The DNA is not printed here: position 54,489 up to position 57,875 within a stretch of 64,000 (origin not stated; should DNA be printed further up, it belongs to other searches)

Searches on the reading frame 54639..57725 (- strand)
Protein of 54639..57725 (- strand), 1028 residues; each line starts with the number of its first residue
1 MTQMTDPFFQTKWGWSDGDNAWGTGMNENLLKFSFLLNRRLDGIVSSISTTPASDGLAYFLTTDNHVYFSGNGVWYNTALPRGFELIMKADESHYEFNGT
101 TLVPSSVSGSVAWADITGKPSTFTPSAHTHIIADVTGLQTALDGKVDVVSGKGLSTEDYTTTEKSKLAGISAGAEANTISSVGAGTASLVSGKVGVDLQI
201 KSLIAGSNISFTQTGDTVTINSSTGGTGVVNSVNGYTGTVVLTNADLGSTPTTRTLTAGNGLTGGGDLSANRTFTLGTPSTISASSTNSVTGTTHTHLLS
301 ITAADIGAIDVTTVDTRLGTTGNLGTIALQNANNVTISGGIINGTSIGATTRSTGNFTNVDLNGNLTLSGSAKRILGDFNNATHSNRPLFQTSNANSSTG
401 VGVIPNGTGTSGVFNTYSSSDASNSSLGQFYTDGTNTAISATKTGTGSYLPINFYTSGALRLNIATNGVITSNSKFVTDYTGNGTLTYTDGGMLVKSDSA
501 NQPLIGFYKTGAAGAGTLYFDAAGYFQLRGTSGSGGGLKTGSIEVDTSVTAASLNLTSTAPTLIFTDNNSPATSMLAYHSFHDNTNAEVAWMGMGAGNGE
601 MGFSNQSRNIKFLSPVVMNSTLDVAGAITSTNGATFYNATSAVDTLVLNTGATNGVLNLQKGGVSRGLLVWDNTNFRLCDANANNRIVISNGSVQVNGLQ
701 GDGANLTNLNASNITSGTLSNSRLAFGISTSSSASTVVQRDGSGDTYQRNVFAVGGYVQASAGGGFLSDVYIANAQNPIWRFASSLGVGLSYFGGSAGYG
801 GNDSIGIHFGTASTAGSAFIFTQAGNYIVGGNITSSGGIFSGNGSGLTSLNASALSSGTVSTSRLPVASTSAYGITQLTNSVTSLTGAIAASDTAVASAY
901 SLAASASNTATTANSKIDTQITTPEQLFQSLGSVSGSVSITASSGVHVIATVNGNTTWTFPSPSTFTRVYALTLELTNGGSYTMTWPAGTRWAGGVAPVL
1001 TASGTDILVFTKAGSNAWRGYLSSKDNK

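Call 14: search_protein_families(library=phrogs, proteins=[window:54639-57725:-], max_evalue=0.00001)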
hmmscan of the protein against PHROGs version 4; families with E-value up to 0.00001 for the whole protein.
window:54639-57725:- (1028 aa): 2 families
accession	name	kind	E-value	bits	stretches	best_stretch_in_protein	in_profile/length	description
phrog_14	-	tail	5e-09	36.7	1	105-148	168-211/366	minor tail protein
phrog_18608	-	unknown function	5.5e-07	30.2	1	140-175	202-237/416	-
